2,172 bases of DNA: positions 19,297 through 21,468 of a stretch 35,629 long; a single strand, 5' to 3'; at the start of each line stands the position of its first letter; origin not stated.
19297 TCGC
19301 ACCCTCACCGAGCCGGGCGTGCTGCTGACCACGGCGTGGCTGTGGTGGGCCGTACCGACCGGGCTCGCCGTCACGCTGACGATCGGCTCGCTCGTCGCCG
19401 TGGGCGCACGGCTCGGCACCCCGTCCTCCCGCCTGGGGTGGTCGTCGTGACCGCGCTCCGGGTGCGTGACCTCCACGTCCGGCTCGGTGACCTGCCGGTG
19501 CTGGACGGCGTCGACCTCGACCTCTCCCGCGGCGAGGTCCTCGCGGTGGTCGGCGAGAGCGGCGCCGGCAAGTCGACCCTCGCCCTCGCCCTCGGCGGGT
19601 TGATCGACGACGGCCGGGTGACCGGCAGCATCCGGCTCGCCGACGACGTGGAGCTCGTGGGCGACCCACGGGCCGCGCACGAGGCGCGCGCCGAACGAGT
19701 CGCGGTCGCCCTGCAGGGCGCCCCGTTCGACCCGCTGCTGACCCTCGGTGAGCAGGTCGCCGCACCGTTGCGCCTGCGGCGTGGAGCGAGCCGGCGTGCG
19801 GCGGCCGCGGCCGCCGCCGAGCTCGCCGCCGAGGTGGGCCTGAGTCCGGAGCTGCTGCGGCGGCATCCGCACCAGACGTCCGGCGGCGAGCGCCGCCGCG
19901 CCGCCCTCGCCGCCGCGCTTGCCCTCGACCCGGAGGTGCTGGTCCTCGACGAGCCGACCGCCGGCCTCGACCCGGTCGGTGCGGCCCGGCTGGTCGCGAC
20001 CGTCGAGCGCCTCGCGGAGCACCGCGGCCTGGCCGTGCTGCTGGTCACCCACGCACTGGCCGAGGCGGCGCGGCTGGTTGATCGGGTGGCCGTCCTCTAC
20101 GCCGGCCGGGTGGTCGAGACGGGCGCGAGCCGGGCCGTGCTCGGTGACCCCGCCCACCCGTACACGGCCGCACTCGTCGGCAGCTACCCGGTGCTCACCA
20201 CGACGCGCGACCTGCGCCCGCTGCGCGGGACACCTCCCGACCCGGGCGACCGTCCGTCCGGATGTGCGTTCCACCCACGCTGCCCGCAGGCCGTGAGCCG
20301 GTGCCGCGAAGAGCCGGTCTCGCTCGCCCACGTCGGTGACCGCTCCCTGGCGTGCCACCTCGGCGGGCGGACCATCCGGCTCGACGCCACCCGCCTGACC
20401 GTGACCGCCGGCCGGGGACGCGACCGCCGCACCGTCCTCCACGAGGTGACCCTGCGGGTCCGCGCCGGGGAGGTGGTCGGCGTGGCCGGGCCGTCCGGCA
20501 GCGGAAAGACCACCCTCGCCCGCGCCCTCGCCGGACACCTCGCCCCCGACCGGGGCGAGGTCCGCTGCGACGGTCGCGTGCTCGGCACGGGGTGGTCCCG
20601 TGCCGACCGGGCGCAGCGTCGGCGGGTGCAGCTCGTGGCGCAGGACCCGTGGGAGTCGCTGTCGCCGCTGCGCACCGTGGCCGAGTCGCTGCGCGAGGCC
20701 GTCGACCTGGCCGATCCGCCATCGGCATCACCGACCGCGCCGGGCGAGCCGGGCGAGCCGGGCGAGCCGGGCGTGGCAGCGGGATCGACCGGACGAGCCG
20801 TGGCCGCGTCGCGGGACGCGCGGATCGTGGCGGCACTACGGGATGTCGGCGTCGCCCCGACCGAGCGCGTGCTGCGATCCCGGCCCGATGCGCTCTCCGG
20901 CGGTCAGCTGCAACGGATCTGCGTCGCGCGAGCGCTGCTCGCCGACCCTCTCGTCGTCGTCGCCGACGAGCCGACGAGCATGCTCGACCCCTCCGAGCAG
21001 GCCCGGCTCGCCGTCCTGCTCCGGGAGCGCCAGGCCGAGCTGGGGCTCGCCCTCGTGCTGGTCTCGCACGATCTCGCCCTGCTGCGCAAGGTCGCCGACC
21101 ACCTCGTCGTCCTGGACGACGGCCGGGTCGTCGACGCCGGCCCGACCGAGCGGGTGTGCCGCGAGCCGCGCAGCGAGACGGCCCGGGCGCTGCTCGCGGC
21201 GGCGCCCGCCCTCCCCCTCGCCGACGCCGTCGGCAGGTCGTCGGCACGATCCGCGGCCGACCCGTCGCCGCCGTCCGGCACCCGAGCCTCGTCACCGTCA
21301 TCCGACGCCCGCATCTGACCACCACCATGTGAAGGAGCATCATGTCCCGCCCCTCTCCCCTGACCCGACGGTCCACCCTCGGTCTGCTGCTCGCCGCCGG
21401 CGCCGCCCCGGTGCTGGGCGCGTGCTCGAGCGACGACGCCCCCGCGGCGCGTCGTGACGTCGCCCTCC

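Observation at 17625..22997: Binding-protein-dependent Dpp/Nik-type ABC importer welded into the dithiolopyrrolone operon: possible recaptured thiol metallophore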

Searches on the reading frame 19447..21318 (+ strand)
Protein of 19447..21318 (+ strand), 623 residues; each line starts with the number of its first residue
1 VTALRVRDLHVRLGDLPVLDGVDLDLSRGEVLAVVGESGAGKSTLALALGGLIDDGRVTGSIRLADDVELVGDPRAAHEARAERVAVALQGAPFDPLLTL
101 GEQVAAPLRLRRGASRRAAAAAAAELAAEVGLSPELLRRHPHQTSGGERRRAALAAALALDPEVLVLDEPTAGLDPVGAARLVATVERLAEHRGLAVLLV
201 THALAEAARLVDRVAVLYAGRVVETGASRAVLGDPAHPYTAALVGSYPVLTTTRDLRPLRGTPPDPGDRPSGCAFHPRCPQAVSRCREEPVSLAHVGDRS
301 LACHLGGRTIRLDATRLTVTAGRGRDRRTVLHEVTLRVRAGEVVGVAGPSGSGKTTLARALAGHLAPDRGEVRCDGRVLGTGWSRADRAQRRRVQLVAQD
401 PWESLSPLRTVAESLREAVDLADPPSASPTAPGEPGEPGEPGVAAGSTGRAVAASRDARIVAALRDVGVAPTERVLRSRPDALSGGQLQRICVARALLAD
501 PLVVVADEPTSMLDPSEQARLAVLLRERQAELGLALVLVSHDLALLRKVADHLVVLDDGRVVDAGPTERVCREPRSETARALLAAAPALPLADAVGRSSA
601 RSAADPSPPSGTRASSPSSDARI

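Call 9: search_protein_families(library=pfam, proteins=[window:19447-21318:+])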
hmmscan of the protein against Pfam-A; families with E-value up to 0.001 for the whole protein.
window:19447-21318:+ (623 aa): 25 families
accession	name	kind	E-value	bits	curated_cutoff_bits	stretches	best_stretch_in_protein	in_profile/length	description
PF00005.33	ABC_tran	-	1.1e-55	188.4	25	2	331-511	1-137/137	ABC transporter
PF08352.17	oligo_HPY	-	2.7e-19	69.8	27.1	1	223-286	1-65/65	Oligopeptide/dipeptide transporter, C-terminal region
PF13304.12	AAA_21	-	1e-16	62.3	27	1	142-202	236-298/304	AAA domain, putative AbiEii toxin, Type IV TA system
PF13191.12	AAA_16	-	3.3e-09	37.9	32.6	1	322-536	4-166/167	AAA ATPase domain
PF13481.12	AAA_25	-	8e-09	35.8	27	0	338-371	30-61/195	AAA domain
PF13555.12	AAA_29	-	9.1e-08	32.2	27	0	20-45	13-38/61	P-loop containing region of AAA domain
PF20703.3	nSTAND1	-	3.7e-07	30.6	27.1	0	327-360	19-52/379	Novel STAND NTPase 1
PF13401.12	AAA_22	-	1.9e-06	28.7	27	0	30-81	6-33/130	AAA domain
PF02463.25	SMC_N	-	2.2e-06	27.7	40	0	143-209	136-206/220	RecF/RecN/SMC N terminal domain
PF03193.22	RsgA_GTPase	-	2.9e-06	27.7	30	0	28-51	105-128/174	RsgA GTPase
PF13238.12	AAA_18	-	8.9e-06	26.6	29.4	0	344-388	1-44/128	AAA domain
PF20720.3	nSTAND3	-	9.4e-06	25.8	27.2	0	342-367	18-43/155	Novel STAND NTPase 3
PF05729.18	NACHT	-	1.4e-05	25.4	26.7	0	343-367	2-26/167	NACHT domain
PF13671.12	AAA_33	-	2.1e-05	25.3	27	0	346-366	4-24/143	AAA domain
PF00485.24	PRK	-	3.7e-05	24.1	22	0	343-366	1-24/196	Phosphoribulokinase / Uridine kinase family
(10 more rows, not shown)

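Call 11: search_protein_families(library=ncbifam, proteins=[window:19447-21318:+], max_evalue=0.00001)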
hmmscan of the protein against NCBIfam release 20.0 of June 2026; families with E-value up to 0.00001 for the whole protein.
window:19447-21318:+ (623 aa): 191 families (the best 25 are shown)
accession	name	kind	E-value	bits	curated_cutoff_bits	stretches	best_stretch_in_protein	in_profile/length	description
NF008453.0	PRK11308.1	subfamily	5.5e-110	367.7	408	3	18-305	37-325/334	dipeptide ABC transporter ATP-binding protein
NF011659.0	PRK15079.1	equivalog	4e-94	315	540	3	16-303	37-328/334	murein tripeptide/oligopeptide ABC transporter ATP binding protein OppF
TIGR02770.1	nickel_nikD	equivalog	2.3e-90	302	318.7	3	20-245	3-227/230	nickel import ATP-binding protein NikD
NF043071.1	DppF_dipep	equivalog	5.3e-89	298.9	660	3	18-304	38-325/331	dipeptide ABC transporter ATP-binding subunit DppF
NF008246.0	PRK11022.1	equivalog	7.5e-86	288.2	541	2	1-305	1-316/326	dipeptide ABC transporter ATP-binding protein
TIGR02769.1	nickel_nikE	equivalog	1.3e-84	283.8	332.55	3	13-227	21-234/265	nickel import ATP-binding protein NikE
NF011713.0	PRK15134.1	equivalog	1.4e-82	278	834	3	17-248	23-261/529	microcin C ABC transporter ATP-binding protein YejF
NF007010.1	PRK09473.1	subfamily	1.5e-80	270.3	575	3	5-304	3-312/318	oligopeptide ABC transporter ATP-binding protein OppD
NF007739.0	PRK10419.1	subfamily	3.6e-80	269.4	354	3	17-227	26-235/268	nickel ABC transporter ATP-binding protein NikE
TIGR04521.1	ECF_ATPase_2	equivalog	2.4e-79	266.3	330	3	18-235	20-236/279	energy-coupling factor transporter ATPase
NF007613.0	PRK10261.1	equivalog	6e-77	259.5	1077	3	20-254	341-574/623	glutathione ABC transporter ATP-binding protein GsiA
NF047576.1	opine_ATP_CntF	equivalog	5.6e-74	248.7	385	2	15-247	16-253/264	staphylopine uptake ABC transporter ATP-binding protein CntF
NF043079.1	MMSYN1_0167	equivalog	9.1e-74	249.2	740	2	93-282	318-510/561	oligopeptide ABC transporter ATP-binding protein OppD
NF047578.1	opine_ATP_CntD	equivalog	6.8e-73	245.2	380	2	15-247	16-253/266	staphylopine uptake ABC transporter ATP-binding protein CntD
NF008428.0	PRK11264.1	equivalog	1.6e-69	233.9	406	3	1-244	1-244/250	L-cystine ABC transporter ATP-binding protein TcyN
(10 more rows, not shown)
